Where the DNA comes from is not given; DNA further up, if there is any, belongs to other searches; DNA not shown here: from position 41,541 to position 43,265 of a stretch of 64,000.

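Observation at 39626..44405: UbiA phosphoribosyltransferase coupled to a GMC flavoprotein and two NAD epimerases: possible non-orthologous replacement of DprE1/DprE2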

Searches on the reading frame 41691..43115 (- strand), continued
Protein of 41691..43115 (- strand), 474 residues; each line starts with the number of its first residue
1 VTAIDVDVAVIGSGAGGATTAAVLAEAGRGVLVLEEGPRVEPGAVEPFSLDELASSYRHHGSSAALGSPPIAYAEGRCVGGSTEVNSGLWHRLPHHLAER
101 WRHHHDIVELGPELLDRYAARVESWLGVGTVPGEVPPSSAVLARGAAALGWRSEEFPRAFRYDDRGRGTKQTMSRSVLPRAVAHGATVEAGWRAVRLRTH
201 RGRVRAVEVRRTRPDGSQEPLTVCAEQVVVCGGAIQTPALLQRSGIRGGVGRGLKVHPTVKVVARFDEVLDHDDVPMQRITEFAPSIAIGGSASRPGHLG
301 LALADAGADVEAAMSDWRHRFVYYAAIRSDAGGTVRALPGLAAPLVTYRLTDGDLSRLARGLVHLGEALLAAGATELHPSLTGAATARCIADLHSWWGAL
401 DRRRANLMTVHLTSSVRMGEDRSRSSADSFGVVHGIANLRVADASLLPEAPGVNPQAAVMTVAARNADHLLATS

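Call 24: search_solved_structures(query=window:41691-43115:-, max_evalue=0.00001)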
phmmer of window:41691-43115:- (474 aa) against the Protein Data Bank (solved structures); distinct sequences matched with E-value up to 0.00001: 28.
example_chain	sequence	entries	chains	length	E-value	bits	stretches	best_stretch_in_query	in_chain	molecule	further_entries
9avh_A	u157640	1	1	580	1.3e-11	47.4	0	6-102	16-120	Aryl Alcohol Oxidase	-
6zh7_A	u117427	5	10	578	3.7e-10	42.6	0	410-468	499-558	Fatty acid photodecarboxylase, chloroplastic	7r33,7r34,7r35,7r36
6yru_AAA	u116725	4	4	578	4.9e-10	42.3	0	410-468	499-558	Fatty acid Photodecarboxylase | Fatty acid photodecarboxylase, chloroplastic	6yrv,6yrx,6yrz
6ys1_AAA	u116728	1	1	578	4.9e-10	42.2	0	410-468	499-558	Fatty acid Photodecarboxylase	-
6ys2_AAA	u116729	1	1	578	4.9e-10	42.2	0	410-468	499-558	Fatty acid Photodecarboxylase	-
5ncc_A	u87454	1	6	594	5.5e-10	42.1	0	410-468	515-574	Fatty acid Photodecarboxylase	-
7av4_AAA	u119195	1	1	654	7.5e-10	41.6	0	410-468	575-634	Fatty acid photodecarboxylase, chloroplastic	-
2jbv_A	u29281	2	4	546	1.7e-09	40.5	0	407-470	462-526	CHOLINE OXIDASE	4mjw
9ugm_A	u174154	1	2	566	2e-09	40.2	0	406-470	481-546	FAD containing choline oxidase mutant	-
3ljp_A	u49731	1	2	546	2.2e-09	40.1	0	406-470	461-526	Choline oxidase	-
9fl2_A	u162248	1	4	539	2.6e-09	39.8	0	409-471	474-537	pyranose oxidase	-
4qi7_A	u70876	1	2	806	3.9e-09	39.3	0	348-471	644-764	Cellobiose dehydrogenase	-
3nne_A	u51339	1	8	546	4.1e-09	39.2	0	407-470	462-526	Choline oxidase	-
6o9n_A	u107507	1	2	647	3.3e-08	36.2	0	341-470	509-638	Aryl-alcohol oxidase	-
7dve_A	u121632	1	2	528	4.1e-08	35.9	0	198-298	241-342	6'''-hydroxyparomomycin C oxidase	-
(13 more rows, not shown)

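Call 45: search_protein_families(library=ncbifam, proteins=[L065:8392-9753:-, L053:17991-18752:-, L050:11419-12354:+, L050:13390-13833:+, L050:13830-15989:+, L050:10001-11419:+], max_evalue=0.00001)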
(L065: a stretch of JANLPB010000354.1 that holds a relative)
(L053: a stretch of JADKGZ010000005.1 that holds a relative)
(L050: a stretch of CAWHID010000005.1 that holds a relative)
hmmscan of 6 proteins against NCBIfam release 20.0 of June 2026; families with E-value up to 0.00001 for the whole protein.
L065:8392-9753:- (453 aa): 4 families
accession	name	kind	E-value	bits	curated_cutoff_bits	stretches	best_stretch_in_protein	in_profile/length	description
NF053785.1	DcplphribOxDprE1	equivalog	2.6e-178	593.9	500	1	5-451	2-449/449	decaprenylphosphoryl-beta-D-ribose oxidase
TIGR01678.1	FAD_lactone_ox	subfamily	5.9e-13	48.5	396.8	1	73-197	72-195/438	sugar 1,4-lactone oxidase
TIGR01677.1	pln_FAD_oxido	subfamily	2e-10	39.8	383.1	1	70-191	94-222/560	FAD-dependent oxidoreductase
TIGR01679.1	bact_FAD_ox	subfamily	2.1e-08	33.5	292.25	0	43-211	37-203/419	FAD-linked oxidoreductase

L053:17991-18752:- (253 aa): 171 families (the best 25 are shown)
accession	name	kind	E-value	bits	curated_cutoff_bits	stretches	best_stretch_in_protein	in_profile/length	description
NF053786.1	DcplherypntRedDprE2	equivalog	2.2e-95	319.1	250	1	1-252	1-252/252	decaprenylphospho-beta-D-erythro-pentofuranosid-2-ulose 2-reductase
NF004110.0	PRK05599.1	equivalog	9.6e-59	198.9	362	1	10-251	2-245/246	SDR family oxidoreductase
NF005489.0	PRK07102.1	equivalog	1.9e-53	181.5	267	1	9-251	2-242/243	SDR family oxidoreductase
NF005878.0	PRK07825.1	subfamily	3.4e-29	102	287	1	9-246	10-244/278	short chain dehydrogenase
NF009466.0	PRK12826.1-2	subfamily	1.3e-27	96.8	222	1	9-198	4-194/248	3-oxoacyl-ACP reductase FabG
NF004198.0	PRK05653.1-3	equivalog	9e-24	84.3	296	1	8-202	7-200/248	3-oxoacyl-ACP reductase FabG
TIGR01830.1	3oxo_ACP_reduc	equivalog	1.9e-23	83.4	297.75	1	12-201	2-191/239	3-oxoacyl-[acyl-carrier-protein] reductase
NF005559.1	PRK07231.1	subfamily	2.1e-23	83.1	215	1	9-214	5-206/249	glucose 1-dehydrogenase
NF006099.0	PRK08251.1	equivalog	4.6e-23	81.7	253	1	9-247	5-246/250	SDR family oxidoreductase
NF047420.2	EF_P_mod_YmfI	equivalog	1.4e-22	80.6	238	1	11-202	2-189/236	elongation factor P 5-aminopentanone reductase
TIGR01829.1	AcAcCoA_reduct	subfamily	5.1e-22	78.7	302.1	1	12-201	4-193/242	acetoacetyl-CoA reductase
NF006118.0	PRK08264.1-4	subfamily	7.2e-22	78.1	279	1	9-243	6-231/244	SDR family oxidoreductase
NF005594.0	PRK07326.1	equivalog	1.8e-21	76.8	271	1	9-226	7-223/237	SDR family oxidoreductase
NF004825.0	PRK06181.1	equivalog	1.9e-21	76.6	215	1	9-196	7-193/268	SDR family oxidoreductase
NF005437.0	PRK07024.1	equivalog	2.5e-21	76.2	266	1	8-250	4-246/259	SDR family oxidoreductase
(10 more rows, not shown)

L050:11419-12354:+ (311 aa): 6 families
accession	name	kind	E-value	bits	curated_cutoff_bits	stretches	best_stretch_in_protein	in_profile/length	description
NF008977.0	PRK12324.1-2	equivalog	1e-65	222.1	234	1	27-297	5-278/297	decaprenyl-phosphate phosphoribosyltransferase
NF008978.0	PRK12324.1-4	equivalog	3.9e-58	196.9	207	1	16-310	24-321/322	decaprenyl-phosphate phosphoribosyltransferase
NF006088.0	PRK08238.1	equivalog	3.4e-51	174.4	351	1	16-306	184-478/482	UbiA family prenyltransferase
NF008976.0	PRK12324.1-1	equivalog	3.2e-44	151.6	474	1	17-302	11-297/306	decaprenyl-phosphate phosphoribosyltransferase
TIGR01473.1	cyoE_ctaB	equivalog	5.9e-09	36.1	210.3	1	54-194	31-166/281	heme o synthase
TIGR01474.1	ubiA_proteo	equivalog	1.8e-06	27.7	275.45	1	64-182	46-161/282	4-hydroxybenzoate octaprenyltransferase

L050:13390-13833:+ (147 aa): 0 families

L050:13830-15989:+ (719 aa): 0 families

L050:10001-11419:+ (472 aa): 6 families
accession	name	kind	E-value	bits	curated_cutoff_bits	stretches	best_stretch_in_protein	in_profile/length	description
TIGR04542.1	GMC_mycofac_2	equivalog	2.5e-23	82.8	400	2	9-265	3-258/425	mycofactocin system GMC family oxidoreductase MftG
TIGR03970.1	mycofact_MftG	equivalog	3.2e-21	75.8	387.45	1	182-467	206-485/487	mycofactocin dehydrogenase MftG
NF038210.1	GMC_mycofac_3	equivalog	1.1e-19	70.7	300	1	9-470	2-415/418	mycofactocin system GMC family oxidoreductase MftG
NF002550.0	PRK02106.1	subfamily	1.2e-18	66.9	605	0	170-251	199-279/563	choline dehydrogenase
TIGR01810.1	betA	equivalog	3e-12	46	732.1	0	8-242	2-265/532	choline dehydrogenase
NF058674.1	CholsOxChoxAB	equivalog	5.7e-09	35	850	0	5-38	5-38/535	cholesterol oxidase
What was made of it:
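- On DprE1/DprE2 epimerase pair: True DprE1 and DprE2 were recognised in related loci (NF053785 at 593.9 bits against 500; NF053786 at 319 against 250; call 45).
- Tried and rejected: Their hits were validated independently with NCBIfam (call 45).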

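Call 51: search_solved_structures(query=A3, max_evalue=1)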
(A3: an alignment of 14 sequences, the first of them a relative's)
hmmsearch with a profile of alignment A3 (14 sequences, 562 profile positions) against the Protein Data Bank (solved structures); distinct sequences matched with E-value up to 1: 7.
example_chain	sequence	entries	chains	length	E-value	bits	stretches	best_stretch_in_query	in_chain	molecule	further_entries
1h2s_A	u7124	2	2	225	0.25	12.7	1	133-206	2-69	SENSORY RHODOPSIN II | Sensory rhodopsin-2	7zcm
1gu8_A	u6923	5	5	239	0.26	12.7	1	133-205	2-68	SENSORY RHODOPSIN II | Sensory rhodopsin-2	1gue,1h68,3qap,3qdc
8pwg_A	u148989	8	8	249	0.28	12.6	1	133-205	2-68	Sensory rhodopsin-2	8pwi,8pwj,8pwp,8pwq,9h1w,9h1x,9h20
1wg8_A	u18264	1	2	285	0.28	12.6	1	389-453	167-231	predicted S-adenosylmethionine-dependent methyltransferase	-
4gyc_A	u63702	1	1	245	0.3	12.5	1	133-225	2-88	Sensory rhodopsin-2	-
2f93_A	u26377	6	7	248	0.35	12.2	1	133-205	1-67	Sensory rhodopsin II | Sensory rhodopsin-2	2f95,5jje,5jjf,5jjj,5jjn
9nnd_a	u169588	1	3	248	0.69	11.3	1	251-328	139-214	Endogenous retrovirus group K member 7 Pol protein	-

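Call 80: search_protein_families(library=pfam, proteins=[L050:13390-13833:+, L050:7237-7734:+, L050:13830-15989:+, L050:1267-3561:+, L050:3568-5301:-, L050:5313-6305:-, L050:9645-10004:+, L001:6994-8664:-], max_evalue=0.01)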
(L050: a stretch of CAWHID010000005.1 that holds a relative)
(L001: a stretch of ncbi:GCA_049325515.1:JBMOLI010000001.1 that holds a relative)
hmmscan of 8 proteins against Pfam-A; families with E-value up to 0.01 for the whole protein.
L050:13390-13833:+ (147 aa): 1 family
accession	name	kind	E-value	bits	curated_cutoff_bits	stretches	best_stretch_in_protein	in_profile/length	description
PF04138.20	GtrA_DPMS_TM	-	1e-25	90.7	26.1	1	13-128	1-117/117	GtrA/DPMS, transmembrane domain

L050:7237-7734:+ (165 aa): 1 family
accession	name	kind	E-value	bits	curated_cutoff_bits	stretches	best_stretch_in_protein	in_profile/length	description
PF04138.20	GtrA_DPMS_TM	-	7e-14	52.5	26.1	1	37-155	1-117/117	GtrA/DPMS, transmembrane domain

L050:13830-15989:+ (719 aa): 0 families

L050:1267-3561:+ (764 aa): 0 families

L050:3568-5301:- (577 aa): 0 families

L050:5313-6305:- (330 aa): 2 families
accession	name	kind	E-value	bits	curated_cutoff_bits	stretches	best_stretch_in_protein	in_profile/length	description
PF00535.33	Glycos_transf_2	-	5.7e-32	111.4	23.3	1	5-168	1-167/168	Glycosyl transferase family 2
PF13506.12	Glyco_transf_21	-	0.00018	21.5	21.7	1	77-170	22-119/174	Glycosyl transferase family 21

L050:9645-10004:+ (119 aa): 0 families

L001:6994-8664:- (556 aa): 0 families

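Call 81: find_related_loci(query=L050:10001-11419:+, collection=metagenome_contigs, flank=7000)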
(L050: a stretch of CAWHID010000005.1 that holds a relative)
Query L050:10001-11419:+ (472 aa) in metagenome_contigs; peptide patterns used: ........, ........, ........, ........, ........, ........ (x = any residue, [..] = any of these).
495 stretches matched a pattern; 397 encode a relative of the query (tblastn E <= 1e-3); the best 80 are kept; 80 distinct loci.
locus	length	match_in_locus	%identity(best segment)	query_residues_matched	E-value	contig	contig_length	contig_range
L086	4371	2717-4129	94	1-471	0e+0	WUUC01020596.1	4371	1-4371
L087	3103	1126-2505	59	9-468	5e-171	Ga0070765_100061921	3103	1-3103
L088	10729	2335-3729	57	9-471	3e-156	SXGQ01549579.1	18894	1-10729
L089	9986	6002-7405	56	5-470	1e-151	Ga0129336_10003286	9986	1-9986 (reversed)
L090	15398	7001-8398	58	1-468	7e-151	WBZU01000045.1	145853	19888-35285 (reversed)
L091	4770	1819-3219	56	3-467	6e-154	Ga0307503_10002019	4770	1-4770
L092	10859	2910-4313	55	5-470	8e-151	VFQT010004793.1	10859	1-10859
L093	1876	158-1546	55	9-468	9e-163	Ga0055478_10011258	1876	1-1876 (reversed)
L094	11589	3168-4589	53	2-472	8e-150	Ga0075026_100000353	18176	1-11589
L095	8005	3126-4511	59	9-469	4e-150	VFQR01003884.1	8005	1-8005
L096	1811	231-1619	55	9-468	1e-161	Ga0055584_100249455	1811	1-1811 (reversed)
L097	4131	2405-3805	56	9-472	2e-152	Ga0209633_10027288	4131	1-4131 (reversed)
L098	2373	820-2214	55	6-468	2e-156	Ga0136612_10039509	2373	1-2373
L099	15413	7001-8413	54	2-471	8e-147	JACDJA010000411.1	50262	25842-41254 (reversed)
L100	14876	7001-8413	54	2-471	1e-146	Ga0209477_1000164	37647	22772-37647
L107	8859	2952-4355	53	2-467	1e-144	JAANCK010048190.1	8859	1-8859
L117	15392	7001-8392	54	9-471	5e-143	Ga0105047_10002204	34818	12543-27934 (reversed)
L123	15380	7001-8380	54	10-468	1e-142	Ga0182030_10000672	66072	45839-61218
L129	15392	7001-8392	53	9-471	3e-141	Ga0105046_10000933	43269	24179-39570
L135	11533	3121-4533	52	2-471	2e-140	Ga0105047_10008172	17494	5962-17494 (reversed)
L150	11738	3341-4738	52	7-472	8e-137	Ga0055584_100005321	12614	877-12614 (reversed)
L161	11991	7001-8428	48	4-470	1e-135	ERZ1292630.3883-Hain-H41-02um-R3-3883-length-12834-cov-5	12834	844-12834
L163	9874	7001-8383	51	10-470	1e-135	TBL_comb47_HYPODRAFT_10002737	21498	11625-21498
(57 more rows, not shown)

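Call 87: search_protein_families(library=pfam, proteins=[L123:5095-6528:+, L123:6563-8392:+, L163:5046-6476:+, L163:6458-8389:+, L161:4978-6429:+, L150:2230-2991:+, L150:719-1348:+, L090:10368-10982:+, L090:5238-6665:+, L123:3269-4882:-], max_evalue=0.001)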
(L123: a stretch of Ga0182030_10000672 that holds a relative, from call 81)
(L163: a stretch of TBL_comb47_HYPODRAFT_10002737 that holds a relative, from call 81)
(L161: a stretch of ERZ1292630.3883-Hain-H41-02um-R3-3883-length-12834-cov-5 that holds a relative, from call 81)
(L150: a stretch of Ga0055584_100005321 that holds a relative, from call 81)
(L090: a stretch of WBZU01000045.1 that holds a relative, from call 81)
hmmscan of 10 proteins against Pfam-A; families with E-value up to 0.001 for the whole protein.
L123:5095-6528:+ (477 aa): 2 families
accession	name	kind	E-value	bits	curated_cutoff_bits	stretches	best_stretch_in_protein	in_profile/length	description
PF01040.23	UbiA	-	1.5e-17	64.1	34.2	1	219-439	20-236/250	UbiA prenyltransferase family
PF12710.13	HAD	-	3.2e-12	47.7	27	1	8-145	4-186/189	haloacid dehalogenase-like hydrolase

L123:6563-8392:+ (609 aa): 8 families
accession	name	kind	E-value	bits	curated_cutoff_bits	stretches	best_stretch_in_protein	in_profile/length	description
PF00732.25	GMC_oxred_N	-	1.4e-29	103.9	23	1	194-391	5-217/218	GMC oxidoreductase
PF05199.19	GMC_oxred_C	-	1.4e-17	65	24.6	1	481-598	22-139/139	GMC oxidoreductase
PF13450.12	NAD_binding_8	-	3.8e-07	30.7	21.9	1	147-184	1-37/68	NAD(P)-binding Rossmann-like domain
PF01266.30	DAO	-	1.7e-06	28.3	27.9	1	145-377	2-213/353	FAD dependent oxidoreductase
PF07992.20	Pyr_redox_2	-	2e-06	27.9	26.1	1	144-190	2-48/291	Pyridine nucleotide-disulphide oxidoreductase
PF01494.25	FAD_binding_3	-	6.7e-05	22.7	22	1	143-173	2-32/349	FAD binding domain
PF00890.30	FAD_binding_2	-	6.9e-05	22.7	20.4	0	145-179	2-36/414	FAD binding domain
PF12831.13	FAD_oxidored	-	0.00046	20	27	0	145-177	2-34/416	FAD dependent oxidoreductase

L163:5046-6476:+ (476 aa): 3 families
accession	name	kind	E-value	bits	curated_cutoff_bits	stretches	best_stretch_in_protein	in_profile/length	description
PF01040.23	UbiA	-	3.7e-19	69.5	34.2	1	217-431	21-231/250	UbiA prenyltransferase family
PF12710.13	HAD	-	6.7e-14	53.2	27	1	6-143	4-186/189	haloacid dehalogenase-like hydrolase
PF00702.32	Hydrolase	-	0.00034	21.5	26.4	0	63-118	99-155/191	haloacid dehalogenase-like hydrolase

L163:6458-8389:+ (643 aa): 8 families
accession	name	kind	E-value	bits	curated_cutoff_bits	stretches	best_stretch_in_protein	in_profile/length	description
PF00732.25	GMC_oxred_N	-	6.6e-29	101.7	23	1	229-425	5-217/218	GMC oxidoreductase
PF05199.19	GMC_oxred_C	-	6e-16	59.7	24.6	1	514-631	21-138/139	GMC oxidoreductase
PF01266.30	DAO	-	3.5e-10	40.4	27.9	0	179-211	1-33/353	FAD dependent oxidoreductase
PF07992.20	Pyr_redox_2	-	4.8e-06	26.7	26.1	1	179-224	2-47/291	Pyridine nucleotide-disulphide oxidoreductase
PF13450.12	NAD_binding_8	-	9.7e-06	26.2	21.9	1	182-210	1-29/68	NAD(P)-binding Rossmann-like domain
PF01494.25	FAD_binding_3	-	0.0001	22.1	22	1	178-207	2-31/349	FAD binding domain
PF12831.13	FAD_oxidored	-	0.00012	22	27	1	179-212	1-34/416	FAD dependent oxidoreductase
PF00890.30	FAD_binding_2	-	0.00036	20.3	20.4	0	179-210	1-32/414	FAD binding domain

L161:4978-6429:+ (483 aa): 3 families
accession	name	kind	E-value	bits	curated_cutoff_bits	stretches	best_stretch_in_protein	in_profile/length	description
PF01040.23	UbiA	-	3.6e-19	69.5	34.2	1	227-459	19-244/250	UbiA prenyltransferase family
PF12710.13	HAD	-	2.6e-06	28.5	27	1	17-128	3-152/189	haloacid dehalogenase-like hydrolase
PF00702.32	Hydrolase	-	0.00032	21.6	26.4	0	52-121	77-145/191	haloacid dehalogenase-like hydrolase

L150:2230-2991:+ (253 aa): 1 family
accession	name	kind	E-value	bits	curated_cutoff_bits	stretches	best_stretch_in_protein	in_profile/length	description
PF13578.12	Methyltransf_24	-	2.1e-20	74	26.3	1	46-165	1-104/105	Methyltransferase domain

L150:719-1348:+ (209 aa): 1 family
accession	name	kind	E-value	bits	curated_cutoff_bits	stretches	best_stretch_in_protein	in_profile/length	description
PF12710.13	HAD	-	1.4e-31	110.8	27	1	9-192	1-188/189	haloacid dehalogenase-like hydrolase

L090:10368-10982:+ (204 aa): 2 families
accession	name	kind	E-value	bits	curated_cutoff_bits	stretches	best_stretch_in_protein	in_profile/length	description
PF12710.13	HAD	-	9.3e-30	104.9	27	1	7-185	1-189/189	haloacid dehalogenase-like hydrolase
PF00702.32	Hydrolase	-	5.3e-06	27.4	26.4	1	7-186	4-189/191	haloacid dehalogenase-like hydrolase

L090:5238-6665:+ (475 aa): 2 families
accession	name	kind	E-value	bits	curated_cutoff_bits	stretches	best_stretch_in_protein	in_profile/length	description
PF01943.22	Polysacc_synt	-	1.1e-10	41.8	28.2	1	55-301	5-248/274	Polysaccharide biosynthesis protein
PF13440.11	Polysacc_synt_3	-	5.7e-06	26.2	23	1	76-368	2-286/293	Polysaccharide biosynthesis protein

L123:3269-4882:- (537 aa): 0 families
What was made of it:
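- On Three-component pentofuranose glycosylation system: Relatives of the module have HAD genes in the operon or fused to UbiA (call 87).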

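Call 89: search_dna_similar(query=window:41691-43115:-, collection=plasmids, mode=protein, max_rows=15, max_evalue=1e-20)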
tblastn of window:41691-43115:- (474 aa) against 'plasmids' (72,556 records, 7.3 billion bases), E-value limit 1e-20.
Records with a match: 11; places in all: 11; records where one place covers at least 80% of the query: 11.
Best place of each record, by identity: <60% 11.
By first word of the organism name: Sinorhizobium 4; Mesorhizobium 3; Rhizobium 2; Streptomyces 1; Embleya 1.
By predicted mobility (MOB-suite, as given by PLSDB): conjugative 7; non-mobilizable 3; mobilizable 1.
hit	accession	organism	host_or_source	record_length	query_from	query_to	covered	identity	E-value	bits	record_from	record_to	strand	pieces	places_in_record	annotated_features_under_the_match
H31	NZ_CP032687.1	Rhizobium sp. CCGE531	Phaseolus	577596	31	474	94%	39.8%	7e-79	275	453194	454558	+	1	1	GMC family oxidoreductase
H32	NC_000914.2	Sinorhizobium fredii NGR234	-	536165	31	474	94%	38.6%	7e-74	260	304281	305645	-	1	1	GMC family oxidoreductase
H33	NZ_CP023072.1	Sinorhizobium fredii CCBAU 83666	G.max,nodule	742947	31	474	94%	38.4%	6e-75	263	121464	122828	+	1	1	GMC family oxidoreductase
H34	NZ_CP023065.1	Sinorhizobium sp. CCBAU 05631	G.max,nodule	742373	31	474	94%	38.4%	5e-73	258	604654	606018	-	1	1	GMC family oxidoreductase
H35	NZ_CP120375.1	Sinorhizobium garamanticum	Argyrolobium uniflorum,Cell culture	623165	31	474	94%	38.2%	5e-74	260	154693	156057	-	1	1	GMC family oxidoreductase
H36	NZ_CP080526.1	Mesorhizobium sp. AR07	Oxytropis sp.,Cell culture,root nodule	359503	31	460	91%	39.5%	9e-73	257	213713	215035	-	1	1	GMC family oxidoreductase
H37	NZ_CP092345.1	Rhizobium gallicum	Phaseolus vulgaris,Cell culture,nodule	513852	31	460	91%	39.0%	8e-65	275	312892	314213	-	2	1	GMC family oxidoreductase | hypothetical protein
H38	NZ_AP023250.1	Mesorhizobium sp. 131-2-5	Lotus japonicus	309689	31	460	91%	38.5%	3e-76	267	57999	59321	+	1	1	GMC family oxidoreductase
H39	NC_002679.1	Mesorhizobium japonicum MAFF 303099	-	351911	31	460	91%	38.5%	3e-76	267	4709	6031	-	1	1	GMC family oxidoreductase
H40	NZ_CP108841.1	Streptomyces chartreusis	-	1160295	31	463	91%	34.5%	2e-37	153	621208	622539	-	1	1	none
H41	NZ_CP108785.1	Embleya sp. NBC_00888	-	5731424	29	463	92%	32.2%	2e-31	135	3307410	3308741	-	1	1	none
